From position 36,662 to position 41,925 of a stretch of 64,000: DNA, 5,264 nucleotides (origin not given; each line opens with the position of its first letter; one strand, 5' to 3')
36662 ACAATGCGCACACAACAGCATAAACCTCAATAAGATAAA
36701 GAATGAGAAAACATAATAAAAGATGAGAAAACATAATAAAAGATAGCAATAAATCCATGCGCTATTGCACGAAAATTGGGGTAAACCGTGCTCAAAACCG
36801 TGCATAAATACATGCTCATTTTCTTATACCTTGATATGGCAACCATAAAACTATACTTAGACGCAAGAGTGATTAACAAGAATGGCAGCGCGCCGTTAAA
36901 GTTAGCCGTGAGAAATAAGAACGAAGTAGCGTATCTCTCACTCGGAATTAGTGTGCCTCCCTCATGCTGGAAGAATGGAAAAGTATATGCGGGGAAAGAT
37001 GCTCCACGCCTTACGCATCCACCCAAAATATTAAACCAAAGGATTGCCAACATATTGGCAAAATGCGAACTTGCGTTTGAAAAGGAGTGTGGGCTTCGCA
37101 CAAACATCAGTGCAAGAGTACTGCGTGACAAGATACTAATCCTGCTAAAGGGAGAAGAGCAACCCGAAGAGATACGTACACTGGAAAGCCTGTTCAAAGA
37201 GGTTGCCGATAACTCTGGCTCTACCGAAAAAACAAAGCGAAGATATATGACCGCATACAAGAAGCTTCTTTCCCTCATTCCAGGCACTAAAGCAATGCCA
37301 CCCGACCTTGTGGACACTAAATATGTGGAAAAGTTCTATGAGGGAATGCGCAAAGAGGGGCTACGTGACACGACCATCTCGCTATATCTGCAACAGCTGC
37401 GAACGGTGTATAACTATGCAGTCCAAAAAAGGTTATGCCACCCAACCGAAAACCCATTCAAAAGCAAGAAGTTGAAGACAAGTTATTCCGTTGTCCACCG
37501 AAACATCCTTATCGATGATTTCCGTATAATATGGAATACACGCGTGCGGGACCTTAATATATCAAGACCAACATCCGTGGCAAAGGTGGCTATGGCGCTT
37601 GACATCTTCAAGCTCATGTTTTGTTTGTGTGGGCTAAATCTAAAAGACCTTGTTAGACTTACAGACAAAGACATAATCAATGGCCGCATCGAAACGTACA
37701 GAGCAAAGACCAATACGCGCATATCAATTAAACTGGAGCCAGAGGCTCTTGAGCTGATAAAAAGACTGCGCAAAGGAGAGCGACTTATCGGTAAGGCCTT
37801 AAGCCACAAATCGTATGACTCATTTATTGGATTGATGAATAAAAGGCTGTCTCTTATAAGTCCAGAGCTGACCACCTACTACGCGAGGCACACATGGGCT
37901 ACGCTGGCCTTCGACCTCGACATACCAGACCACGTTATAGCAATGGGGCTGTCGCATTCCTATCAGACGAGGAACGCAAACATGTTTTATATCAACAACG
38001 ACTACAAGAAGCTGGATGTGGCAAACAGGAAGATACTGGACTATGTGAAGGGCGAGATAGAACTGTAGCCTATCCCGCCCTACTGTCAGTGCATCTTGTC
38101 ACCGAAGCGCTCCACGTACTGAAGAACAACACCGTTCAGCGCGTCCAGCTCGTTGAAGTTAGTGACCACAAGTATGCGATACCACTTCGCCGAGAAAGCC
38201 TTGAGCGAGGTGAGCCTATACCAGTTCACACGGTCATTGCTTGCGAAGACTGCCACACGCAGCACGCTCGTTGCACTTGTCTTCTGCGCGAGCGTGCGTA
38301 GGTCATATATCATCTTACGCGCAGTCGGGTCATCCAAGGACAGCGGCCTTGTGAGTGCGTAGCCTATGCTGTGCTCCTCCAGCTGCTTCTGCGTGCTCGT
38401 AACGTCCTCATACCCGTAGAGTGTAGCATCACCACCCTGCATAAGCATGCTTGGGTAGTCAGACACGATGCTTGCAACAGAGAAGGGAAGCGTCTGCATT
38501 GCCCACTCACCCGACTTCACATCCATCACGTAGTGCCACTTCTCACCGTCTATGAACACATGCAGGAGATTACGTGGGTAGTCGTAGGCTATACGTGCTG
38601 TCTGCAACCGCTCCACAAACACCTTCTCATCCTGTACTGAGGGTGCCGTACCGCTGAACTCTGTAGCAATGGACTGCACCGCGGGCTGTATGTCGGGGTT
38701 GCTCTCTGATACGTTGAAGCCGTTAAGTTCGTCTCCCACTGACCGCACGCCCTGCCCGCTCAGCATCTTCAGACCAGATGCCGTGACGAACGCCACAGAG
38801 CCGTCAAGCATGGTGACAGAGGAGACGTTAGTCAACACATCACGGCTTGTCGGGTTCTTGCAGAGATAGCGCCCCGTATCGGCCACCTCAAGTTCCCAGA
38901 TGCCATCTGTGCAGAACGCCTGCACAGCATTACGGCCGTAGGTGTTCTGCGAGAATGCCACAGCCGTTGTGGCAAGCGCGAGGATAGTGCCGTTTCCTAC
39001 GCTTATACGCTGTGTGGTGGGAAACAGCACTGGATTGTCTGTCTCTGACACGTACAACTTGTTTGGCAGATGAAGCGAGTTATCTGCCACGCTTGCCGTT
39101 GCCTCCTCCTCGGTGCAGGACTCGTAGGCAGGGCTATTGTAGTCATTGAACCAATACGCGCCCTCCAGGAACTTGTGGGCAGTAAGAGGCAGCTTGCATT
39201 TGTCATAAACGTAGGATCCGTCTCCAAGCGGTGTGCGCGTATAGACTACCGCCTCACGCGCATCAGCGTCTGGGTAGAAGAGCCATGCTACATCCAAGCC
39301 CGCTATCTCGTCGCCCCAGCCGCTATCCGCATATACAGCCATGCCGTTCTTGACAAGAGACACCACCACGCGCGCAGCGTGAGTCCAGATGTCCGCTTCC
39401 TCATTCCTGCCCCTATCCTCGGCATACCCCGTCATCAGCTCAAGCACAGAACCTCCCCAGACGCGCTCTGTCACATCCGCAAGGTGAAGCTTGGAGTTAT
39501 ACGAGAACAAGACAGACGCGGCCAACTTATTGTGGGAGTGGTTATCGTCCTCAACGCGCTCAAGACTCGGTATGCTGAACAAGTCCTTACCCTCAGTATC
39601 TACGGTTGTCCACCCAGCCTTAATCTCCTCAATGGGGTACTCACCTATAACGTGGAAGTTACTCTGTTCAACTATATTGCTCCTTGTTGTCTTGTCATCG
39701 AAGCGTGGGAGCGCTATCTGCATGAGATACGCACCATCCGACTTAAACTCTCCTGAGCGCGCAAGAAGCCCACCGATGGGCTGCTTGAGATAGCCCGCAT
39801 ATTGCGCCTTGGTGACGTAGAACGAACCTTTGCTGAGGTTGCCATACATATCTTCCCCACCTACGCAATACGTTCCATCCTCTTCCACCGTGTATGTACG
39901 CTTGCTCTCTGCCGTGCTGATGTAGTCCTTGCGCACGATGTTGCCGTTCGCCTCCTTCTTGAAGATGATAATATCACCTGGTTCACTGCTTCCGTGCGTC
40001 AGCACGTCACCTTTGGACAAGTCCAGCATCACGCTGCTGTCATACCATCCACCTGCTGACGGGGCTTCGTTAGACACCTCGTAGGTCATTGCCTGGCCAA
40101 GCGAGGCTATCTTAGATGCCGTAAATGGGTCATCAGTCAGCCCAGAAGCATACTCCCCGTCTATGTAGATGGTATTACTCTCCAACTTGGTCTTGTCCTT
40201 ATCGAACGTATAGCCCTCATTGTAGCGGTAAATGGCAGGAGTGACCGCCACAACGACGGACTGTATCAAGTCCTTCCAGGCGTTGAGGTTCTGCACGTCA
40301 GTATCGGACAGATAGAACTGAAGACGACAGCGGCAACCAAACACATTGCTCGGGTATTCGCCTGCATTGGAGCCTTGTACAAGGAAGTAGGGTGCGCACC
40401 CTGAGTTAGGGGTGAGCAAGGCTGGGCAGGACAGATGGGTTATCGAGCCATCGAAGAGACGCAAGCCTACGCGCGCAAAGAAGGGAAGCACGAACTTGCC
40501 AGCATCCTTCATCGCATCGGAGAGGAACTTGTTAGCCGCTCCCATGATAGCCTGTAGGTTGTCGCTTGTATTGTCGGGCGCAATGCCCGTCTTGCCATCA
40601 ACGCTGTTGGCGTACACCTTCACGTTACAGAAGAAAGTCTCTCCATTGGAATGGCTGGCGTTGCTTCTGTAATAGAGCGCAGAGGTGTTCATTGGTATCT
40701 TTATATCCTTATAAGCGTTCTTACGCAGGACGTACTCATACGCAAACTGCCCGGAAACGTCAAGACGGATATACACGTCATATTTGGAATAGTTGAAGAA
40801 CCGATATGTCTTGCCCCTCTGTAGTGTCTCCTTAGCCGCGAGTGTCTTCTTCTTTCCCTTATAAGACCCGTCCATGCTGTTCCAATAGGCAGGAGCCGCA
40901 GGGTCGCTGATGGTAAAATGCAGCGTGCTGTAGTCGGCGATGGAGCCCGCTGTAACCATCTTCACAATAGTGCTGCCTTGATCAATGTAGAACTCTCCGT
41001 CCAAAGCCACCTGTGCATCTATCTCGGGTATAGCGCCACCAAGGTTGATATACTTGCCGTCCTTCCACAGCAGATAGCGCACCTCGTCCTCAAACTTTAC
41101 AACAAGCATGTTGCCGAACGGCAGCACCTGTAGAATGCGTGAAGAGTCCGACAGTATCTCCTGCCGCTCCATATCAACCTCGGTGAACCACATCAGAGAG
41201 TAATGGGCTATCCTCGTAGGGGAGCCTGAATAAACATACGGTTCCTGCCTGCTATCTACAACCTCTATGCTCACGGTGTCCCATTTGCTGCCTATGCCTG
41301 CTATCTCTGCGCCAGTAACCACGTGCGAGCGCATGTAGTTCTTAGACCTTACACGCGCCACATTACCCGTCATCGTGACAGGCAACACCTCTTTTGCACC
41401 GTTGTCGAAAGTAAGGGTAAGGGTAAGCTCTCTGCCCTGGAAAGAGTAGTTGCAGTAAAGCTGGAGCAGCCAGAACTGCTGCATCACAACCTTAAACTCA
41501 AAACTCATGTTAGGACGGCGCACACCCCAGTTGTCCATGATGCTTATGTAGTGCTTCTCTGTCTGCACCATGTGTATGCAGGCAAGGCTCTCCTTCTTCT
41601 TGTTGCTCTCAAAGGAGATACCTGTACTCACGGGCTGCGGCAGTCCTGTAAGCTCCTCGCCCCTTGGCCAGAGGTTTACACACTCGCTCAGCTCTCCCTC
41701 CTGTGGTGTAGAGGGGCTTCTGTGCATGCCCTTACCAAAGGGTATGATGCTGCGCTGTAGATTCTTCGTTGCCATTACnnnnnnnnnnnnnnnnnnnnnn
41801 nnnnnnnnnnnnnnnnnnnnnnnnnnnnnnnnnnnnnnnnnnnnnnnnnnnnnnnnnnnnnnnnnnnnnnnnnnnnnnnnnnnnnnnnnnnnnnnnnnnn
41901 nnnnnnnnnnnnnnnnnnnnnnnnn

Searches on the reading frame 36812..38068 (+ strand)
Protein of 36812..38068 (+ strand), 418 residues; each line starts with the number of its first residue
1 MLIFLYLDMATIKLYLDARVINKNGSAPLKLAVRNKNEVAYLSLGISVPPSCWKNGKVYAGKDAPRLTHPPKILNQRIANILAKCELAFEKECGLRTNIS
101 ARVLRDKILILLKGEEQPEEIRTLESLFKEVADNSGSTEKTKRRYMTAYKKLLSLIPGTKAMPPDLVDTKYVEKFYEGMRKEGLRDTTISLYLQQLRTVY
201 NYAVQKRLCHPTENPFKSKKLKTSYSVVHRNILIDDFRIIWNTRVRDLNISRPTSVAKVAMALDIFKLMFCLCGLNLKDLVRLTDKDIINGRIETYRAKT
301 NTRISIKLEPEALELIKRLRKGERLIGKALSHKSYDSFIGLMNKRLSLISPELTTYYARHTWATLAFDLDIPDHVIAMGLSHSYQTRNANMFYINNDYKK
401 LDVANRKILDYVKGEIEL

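Call 24: search_protein_families(library=pfam, proteins=[window:36812-38068:+], max_evalue=0.01)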
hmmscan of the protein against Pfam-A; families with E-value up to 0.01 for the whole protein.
window:36812-38068:+ (418 aa): 3 families
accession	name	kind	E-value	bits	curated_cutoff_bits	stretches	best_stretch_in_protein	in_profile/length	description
PF13102.12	Phage_int_SAM_5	-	1.1e-11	45.3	22.3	1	126-213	4-92/98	Phage integrase SAM-like domain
PF17293.8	Arm-DNA-bind_5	-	5.8e-07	30.4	22.6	1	15-84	2-67/87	Arm DNA-binding domain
PF00589.27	Phage_integrase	-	0.0012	19.1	27.1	1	269-385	30-159/172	Phage integrase family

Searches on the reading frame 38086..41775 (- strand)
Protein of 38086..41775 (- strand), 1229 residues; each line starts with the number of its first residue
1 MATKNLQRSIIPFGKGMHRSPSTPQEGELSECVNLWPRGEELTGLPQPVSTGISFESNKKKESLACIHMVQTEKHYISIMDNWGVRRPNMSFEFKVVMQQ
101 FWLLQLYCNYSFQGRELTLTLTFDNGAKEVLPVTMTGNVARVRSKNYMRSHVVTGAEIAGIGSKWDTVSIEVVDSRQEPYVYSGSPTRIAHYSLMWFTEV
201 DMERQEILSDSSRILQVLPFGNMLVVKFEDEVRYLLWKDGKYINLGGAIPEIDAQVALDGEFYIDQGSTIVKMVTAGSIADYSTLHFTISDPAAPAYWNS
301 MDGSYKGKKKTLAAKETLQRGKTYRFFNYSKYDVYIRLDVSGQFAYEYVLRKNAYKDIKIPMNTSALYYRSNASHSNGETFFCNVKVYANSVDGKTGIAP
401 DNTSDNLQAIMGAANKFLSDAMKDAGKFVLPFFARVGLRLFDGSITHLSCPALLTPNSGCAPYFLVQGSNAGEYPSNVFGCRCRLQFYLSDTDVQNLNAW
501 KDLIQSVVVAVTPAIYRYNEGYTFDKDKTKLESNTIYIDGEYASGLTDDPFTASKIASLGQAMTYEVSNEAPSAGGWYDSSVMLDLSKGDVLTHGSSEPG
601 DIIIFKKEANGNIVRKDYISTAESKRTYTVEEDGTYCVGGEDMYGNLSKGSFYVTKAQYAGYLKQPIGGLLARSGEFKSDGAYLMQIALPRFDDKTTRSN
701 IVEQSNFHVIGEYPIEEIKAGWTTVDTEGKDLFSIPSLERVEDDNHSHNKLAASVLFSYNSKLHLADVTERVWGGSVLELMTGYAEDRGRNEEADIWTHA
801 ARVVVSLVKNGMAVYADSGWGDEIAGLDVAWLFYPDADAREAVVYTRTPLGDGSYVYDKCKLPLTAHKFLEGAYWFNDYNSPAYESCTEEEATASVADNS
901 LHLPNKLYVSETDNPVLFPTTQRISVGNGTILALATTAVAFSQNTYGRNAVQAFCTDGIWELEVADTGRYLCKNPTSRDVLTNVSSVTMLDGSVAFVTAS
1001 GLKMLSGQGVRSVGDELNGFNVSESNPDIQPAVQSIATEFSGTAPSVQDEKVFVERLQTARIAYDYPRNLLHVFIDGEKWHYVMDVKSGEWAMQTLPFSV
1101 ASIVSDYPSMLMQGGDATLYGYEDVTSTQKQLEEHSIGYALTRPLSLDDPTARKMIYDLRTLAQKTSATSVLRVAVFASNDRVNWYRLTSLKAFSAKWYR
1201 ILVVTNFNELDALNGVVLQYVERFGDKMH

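Call 10: search_protein_families(library=phrogs, proteins=[window:38086-41775:-], max_evalue=0.001)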
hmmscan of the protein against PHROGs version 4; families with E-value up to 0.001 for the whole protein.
window:38086-41775:- (1229 aa): 1 family
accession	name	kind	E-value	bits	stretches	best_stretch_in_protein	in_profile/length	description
phrog_32516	-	unknown function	3e-76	258.1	2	687-1223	391-962/968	-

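Call 11: search_protein_families(library=pfam, proteins=[window:38086-41775:-], max_evalue=0.01)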
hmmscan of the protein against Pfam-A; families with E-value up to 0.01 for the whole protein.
window:38086-41775:- (1229 aa): 0 families
